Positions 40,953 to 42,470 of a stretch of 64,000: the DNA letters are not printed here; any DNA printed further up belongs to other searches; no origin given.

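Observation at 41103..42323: Motor-less HEPN-like + restriction-nuclease protein with no methylase: candidate stand-alone defence effector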

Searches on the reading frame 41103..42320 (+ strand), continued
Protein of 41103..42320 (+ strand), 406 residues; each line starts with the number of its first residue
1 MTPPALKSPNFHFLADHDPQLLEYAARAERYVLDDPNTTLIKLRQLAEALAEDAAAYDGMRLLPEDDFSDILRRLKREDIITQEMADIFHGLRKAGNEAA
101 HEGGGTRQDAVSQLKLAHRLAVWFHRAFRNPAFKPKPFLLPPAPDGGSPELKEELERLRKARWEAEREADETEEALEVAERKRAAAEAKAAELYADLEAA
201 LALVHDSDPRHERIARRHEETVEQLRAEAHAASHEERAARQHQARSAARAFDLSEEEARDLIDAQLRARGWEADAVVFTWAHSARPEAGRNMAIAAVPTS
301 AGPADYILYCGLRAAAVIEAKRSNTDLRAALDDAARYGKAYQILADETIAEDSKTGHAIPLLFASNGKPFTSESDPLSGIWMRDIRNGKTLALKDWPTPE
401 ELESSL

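Call 25: find_encoding_contigs(protein=P0001, flank=10000, max_places=3)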
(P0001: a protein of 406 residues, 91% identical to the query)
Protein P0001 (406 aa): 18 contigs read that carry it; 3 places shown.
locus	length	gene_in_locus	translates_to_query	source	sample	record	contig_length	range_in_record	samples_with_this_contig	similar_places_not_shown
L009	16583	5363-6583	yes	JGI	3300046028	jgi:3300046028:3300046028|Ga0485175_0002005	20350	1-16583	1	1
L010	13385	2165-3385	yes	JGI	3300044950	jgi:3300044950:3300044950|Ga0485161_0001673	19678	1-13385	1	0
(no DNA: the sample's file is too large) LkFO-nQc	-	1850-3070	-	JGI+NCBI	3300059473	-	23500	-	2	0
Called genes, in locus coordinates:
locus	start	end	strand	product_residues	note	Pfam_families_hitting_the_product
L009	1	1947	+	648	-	?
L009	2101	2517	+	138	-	PF03965:Penicillinase_R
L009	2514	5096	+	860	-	PF05569:Peptidase_M56, PF00905:Transpeptidase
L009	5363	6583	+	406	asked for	PF13643:DUF4145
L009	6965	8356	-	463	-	PF01408:GFO_IDH_MocA, PF19051:GFO_IDH_MocA_C2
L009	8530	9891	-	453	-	PF01408:GFO_IDH_MocA, PF22725:GFO_IDH_MocA_C3 (faint), PF19051:GFO_IDH_MocA_C2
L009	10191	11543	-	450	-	PF01408:GFO_IDH_MocA, PF22725:GFO_IDH_MocA_C3 (faint), PF19051:GFO_IDH_MocA_C2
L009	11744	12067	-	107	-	-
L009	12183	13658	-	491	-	PF07394:DUF1501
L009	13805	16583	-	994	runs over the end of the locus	PF07635:PSCyt1, PF13442:Cytochrome_CBB3 (faint), PF07583:PSCyt2, PF07587:PSD1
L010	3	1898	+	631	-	?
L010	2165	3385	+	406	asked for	PF13643:DUF4145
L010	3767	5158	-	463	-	PF01408:GFO_IDH_MocA, PF19051:GFO_IDH_MocA_C2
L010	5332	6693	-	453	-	PF01408:GFO_IDH_MocA, PF22725:GFO_IDH_MocA_C3 (faint), PF19051:GFO_IDH_MocA_C2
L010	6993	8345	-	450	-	PF01408:GFO_IDH_MocA, PF22725:GFO_IDH_MocA_C3 (faint), PF19051:GFO_IDH_MocA_C2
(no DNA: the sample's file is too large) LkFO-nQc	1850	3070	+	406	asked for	PF13643:DUF4145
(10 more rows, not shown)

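Call 26: find_encoding_contigs(protein=P0005, flank=10000, max_places=2)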
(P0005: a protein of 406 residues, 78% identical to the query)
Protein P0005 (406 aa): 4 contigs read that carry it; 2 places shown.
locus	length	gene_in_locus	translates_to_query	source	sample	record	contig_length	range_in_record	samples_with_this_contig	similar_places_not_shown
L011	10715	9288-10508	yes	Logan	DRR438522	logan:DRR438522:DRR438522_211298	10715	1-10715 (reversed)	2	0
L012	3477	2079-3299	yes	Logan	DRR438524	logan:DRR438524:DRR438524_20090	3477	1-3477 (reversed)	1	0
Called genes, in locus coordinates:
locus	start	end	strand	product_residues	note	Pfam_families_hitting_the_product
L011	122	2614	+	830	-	PF03648:Glyco_hydro_67N (weak), PF16126:DUF4838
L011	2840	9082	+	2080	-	PF00801:PKD, PF18911:PKD_4, PF13620:CarboxypepD_reg (faint), PF13715:CarbopepD_reg_2 (faint), PF09136:Glucodextran_B (weak), PF17789:MG4 (faint), PF01839:FG-GAP (faint), PF13517:FG-GAP_3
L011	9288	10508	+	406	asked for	PF13643:DUF4145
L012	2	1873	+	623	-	?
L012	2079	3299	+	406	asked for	PF13643:DUF4145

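Call 35: predict_structure(alignment_id=A1)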
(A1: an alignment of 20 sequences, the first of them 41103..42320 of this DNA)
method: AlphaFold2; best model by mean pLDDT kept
length: 406 residues; sequences in the alignment: 20
mean_pLDDT: 78.8   pTM: 0.57
mean pLDDT of the five models: 78.8, 75.8, 75.7, 72.9, 60.8
residues with pLDDT >= 90: 92; 70-90: 210; 50-70: 82; < 50: 22
segments of 3 or more residues with pLDDT < 50: 1-4, 143-147, 200-207
pLDDT, mean of each block of 10 residues (from residue 1): 53 86 84 77 92 89 80 89 86 85 73 87 91 75 52 56 52 59 66 57 49 80 86 85 83 71 89 72 82 90 91 92 81 92 81 73 90 86 91 93 89
secondary structure, 60 per line:
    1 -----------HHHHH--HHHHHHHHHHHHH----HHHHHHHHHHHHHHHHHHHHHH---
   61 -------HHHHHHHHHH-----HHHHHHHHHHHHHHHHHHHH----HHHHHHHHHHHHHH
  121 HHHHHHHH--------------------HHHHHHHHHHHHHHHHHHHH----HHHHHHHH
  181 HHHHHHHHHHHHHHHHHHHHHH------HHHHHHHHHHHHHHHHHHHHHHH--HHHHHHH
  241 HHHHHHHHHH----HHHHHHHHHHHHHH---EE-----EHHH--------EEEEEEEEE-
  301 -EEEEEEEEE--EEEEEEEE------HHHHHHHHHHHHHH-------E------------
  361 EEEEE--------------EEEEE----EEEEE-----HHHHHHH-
elements in order: H12-16 H19-31 H36-57 H68-77 H83-102 H107-128 H149-168 H173-202 H209-231 H234-250 H255-268 E291-299 E302-310 E313-320 H327-340 E361-365 E380-384 E389-393 H399-405

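Call 36: search_protein_representatives(alignment_id=A1)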
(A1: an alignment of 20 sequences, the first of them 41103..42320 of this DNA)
Query: 20 sequences, 407 profile positions. Proteins with E-value up to 0.001 (for the whole library): 3823; up to 1e-10: 1735; up to 1e-30: 439. The best 150 are listed.
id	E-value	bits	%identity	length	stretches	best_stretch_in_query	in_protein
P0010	1.3e-207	706.1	-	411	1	1-406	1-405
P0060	2.3e-119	415.4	-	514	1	3-406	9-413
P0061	9.8e-116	403.5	-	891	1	5-406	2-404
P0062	1.5e-107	376.6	-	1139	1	7-405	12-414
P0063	4.6e-107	374.9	-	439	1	5-398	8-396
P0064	5.0e-104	364.9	-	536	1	6-406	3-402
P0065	1.4e-98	346.9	-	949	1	7-405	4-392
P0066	3.1e-97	342.5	-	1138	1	5-406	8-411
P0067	2.8e-94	332.8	-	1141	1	5-406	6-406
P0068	6.9e-93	328.2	-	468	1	4-406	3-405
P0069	4.5e-92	325.6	-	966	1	8-404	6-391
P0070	1.9e-91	323.5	-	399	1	6-388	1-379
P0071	1.9e-90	320.2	-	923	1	6-406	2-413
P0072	3.1e-90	319.5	-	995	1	1-405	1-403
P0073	3.6e-90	319.3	-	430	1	5-389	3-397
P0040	6.1e-87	308.7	-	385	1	9-406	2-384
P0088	7.3e-82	291.9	-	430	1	8-406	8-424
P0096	2.3e-79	283.7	-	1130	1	6-406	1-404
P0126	3.2e-69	250.3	-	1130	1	8-405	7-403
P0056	4.8e-59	216.8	-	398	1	4-273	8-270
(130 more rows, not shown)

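Call 38: find_encoding_contigs(protein=P0043, flank=10000, max_places=2)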
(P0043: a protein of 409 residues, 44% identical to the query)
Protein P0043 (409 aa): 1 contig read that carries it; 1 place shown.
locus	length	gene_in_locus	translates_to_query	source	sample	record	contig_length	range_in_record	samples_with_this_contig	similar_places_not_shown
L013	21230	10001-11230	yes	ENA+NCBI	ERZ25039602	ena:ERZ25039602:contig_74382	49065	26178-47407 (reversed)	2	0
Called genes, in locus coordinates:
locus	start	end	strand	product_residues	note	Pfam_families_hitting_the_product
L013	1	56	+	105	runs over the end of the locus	-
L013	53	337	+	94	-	-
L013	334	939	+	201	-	-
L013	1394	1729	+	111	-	PF21983:NikA-like, PF05713:MobC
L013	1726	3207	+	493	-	PF03432:Relaxase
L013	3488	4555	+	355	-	PF01145:Band_7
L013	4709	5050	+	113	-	-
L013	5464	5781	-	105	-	-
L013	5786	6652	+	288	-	PF03432:Relaxase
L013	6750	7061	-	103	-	-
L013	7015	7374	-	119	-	-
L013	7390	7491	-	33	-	-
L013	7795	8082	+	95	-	-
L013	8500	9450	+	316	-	PF08401:ArdcN, PF18818:MPTase-PolyVal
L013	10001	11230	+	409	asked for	PF13643:DUF4145 (weak)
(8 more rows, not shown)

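Call 39: find_encoding_contigs(protein=P0056, flank=10000, max_places=2)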
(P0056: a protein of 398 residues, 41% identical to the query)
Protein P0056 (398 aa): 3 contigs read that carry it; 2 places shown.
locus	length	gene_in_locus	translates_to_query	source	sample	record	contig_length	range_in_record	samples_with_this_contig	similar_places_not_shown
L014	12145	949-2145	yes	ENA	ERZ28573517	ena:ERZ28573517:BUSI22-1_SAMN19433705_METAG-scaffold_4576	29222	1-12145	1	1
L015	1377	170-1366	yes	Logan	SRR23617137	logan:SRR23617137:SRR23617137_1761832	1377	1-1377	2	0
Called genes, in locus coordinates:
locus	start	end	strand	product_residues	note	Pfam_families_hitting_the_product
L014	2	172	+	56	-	?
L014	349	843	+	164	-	-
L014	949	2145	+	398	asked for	PF13643:DUF4145 (weak)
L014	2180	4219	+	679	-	PF13643:DUF4145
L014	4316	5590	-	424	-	PF13581:HATPase_c_2 (faint), PF14213:DUF4325 (weak)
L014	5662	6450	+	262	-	-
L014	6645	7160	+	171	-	PF26412:BrxE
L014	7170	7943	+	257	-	PF08849:BrxA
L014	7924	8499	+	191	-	PF08747:BrxB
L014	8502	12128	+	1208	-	PF25791:WHD_BREX_BrxC (weak)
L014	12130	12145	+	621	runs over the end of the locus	PF02384:N6_Mtase (faint), PF20473:MmeI_Mtase, PF07669:Eco57I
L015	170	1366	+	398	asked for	PF13643:DUF4145 (weak)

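Call 41: find_related_loci(query=A1, collection=genome_contigs, flank=10000)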
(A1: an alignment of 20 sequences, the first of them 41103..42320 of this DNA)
Query A1 (406 aa) in genome_contigs; peptide patterns used: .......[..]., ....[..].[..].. (x = any residue, [..] = any of these).
52 stretches matched a pattern; 9 encode a relative of the query (tblastn E <= 1e-3); 9 distinct loci.
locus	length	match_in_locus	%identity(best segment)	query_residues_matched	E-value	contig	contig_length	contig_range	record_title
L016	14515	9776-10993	90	1-406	0e+0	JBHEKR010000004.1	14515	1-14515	MAG: Candidatus Hydrogenedentales bacterium isolate bin.359 k141_2038739, whole genome shotgun sequence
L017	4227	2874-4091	91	1-406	0e+0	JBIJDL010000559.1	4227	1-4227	MAG: Candidatus Hydrogenedentales bacterium isolate ME2006-08-22D15_3300044611_group2_bin248 Rohwer_bin1462_scaffold_430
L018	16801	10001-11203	61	4-402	2e-140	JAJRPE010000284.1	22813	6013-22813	MAG: Candidatus Hydrogenedentota bacterium isolate Dive100_bin1.12 k141_539455, whole genome shotgun sequence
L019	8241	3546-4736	58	6-406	1e-133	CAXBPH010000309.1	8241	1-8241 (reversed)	MAG TPA_asm: uncultured bacterium isolate ERR2762188_binner12_Refined_16 genome assembly, contig: ERZ3421808.13336, whol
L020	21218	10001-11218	59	1-406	9e-132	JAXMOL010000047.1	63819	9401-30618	MAG: Candidatus Hydrogenedentota bacterium isolate EC_MBin.53 ECX_452CoAssmbCtg, whole genome shotgun sequence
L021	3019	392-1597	60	1-402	1e-132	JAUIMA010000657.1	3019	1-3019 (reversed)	MAG: Candidatus Hydrogenedentota bacterium isolate Co_bin.7 NODE_194900_length_3019_cov_0.818811, whole genome shotgun s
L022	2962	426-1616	40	6-402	9e-68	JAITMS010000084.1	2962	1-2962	MAG: Azonexus sp. isolate Pmx449_bin29 k119_313520, whole genome shotgun sequence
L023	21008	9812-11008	38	1-406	2e-65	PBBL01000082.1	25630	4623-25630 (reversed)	MAG: Myxococcales bacterium isolate SP4258 MHASMcontig_3327289, whole genome shotgun sequence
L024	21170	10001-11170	41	8-402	7e-81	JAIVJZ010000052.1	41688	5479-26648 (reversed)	MAG: Acidobacteria bacterium isolate MAG9 MTG9_172, whole genome shotgun sequence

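Call 42: fold_search(model_id=the predicted structure, library=pdb)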
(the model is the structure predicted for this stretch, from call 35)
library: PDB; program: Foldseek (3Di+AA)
matches with E <= 10: 226; with E <= 0.001: 0
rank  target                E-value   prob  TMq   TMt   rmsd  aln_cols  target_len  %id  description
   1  3h1t                  4.2e-02  1.00  0.23  0.18   7.5       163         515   20  The fragment structure of a putative HsdR subunit of a type I restriction enzyme from Vibrio vulnificus YJ016 (released 2009-10-20)
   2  2hsb                  8.3e-02  1.00  0.23  0.64   4.3       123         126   12  Crystal structure of a hepn domain containing protein (af_0298) from archaeoglobus fulgidus at 1.95 A resolution (released 2006-08-15)
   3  5lm1_A                2.8e-01  0.09  0.10  0.12  25.9       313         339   14  Crystal Structure of HD-PTP phosphatase in complex with UBAP1 (released 2016-11-30)
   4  6m6u_H                3.1e-01  0.94  0.22  0.59   5.4       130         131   15  Crystal structure the toxin-antitoxin MntA-HpeT mutant-D39ED41E (released 2020-09-30)
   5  6h2x                  3.8e-01  0.07  0.09  0.11  49.3       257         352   21  MukB coiled-coil elbow from E. coli (released 2019-03-06)
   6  7bxo_G                4.7e-01  0.80  0.21  0.54   5.5       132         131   15  Crystal structure of the toxin-antitoxin with AMP-PNP (released 2020-09-30)
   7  2q00_A                5.0e-01  0.98  0.25  0.75   2.7       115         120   11  Crystal structure of the P95883_SULSO protein from Sulfolobus solfataricus. NESG target SsR10. (released 2007-05-29)
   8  6m6u_D                5.0e-01  0.54  0.19  0.48   6.0       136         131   13  Crystal structure the toxin-antitoxin MntA-HpeT mutant-D39ED41E (released 2020-09-30)
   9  5yep_C                5.5e-01  0.89  0.22  0.59   4.7       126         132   15  Crystal structure of SO_3166-SO_3165 from Shewanella oneidensis (released 2018-03-28)
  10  6m6w_G                5.5e-01  0.87  0.22  0.59   4.8       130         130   13  Crystal structure the toxin-antitoxin MntA-HpeT mutant-Y104A (released 2020-09-30)
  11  7ae8_B                6.5e-01  0.44  0.18  0.39   8.2       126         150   14  Crystal structure of HEPN(R102A) toxin (released 2020-12-30)
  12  6tug_H                7.6e-01  0.54  0.21  0.21   6.5       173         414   11  Enterococcus italicus Csm6 bound to cyclic hexa-2'-fluoro-hexa-dAMP (released 2020-02-26)
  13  2q00_B                8.0e-01  0.97  0.23  0.71   2.8       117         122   13  Crystal structure of the P95883_SULSO protein from Sulfolobus solfataricus. NESG target SsR10. (released 2007-05-29)
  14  7ae8_A                9.3e-01  0.54  0.20  0.43   6.5       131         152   13  Crystal structure of HEPN(R102A) toxin (released 2020-12-30)
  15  9yhx_A                9.3e-01  0.04  0.10  0.07  16.1       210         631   11  DNA ligase 1 E346A/E592A in complex with nick containing 3'-8oxodG:C captured at pre-catalytic stage (released 2025-12-31)
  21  6m6u_I                1.2e+00  0.60  0.21  0.57   5.3       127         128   13  Crystal structure the toxin-antitoxin MntA-HpeT mutant-D39ED41E (released 2020-09-30)
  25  5yep_B                1.3e+00  0.57  0.21  0.53   4.9       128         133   13  Crystal structure of SO_3166-SO_3165 from Shewanella oneidensis (released 2018-03-28)
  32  7ae8_D                1.8e+00  0.35  0.20  0.45   6.8       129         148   13  Crystal structure of HEPN(R102A) toxin (released 2020-12-30)
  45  7ae8_C                2.5e+00  0.21  0.18  0.42   7.1       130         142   14  Crystal structure of HEPN(R102A) toxin (released 2020-12-30)
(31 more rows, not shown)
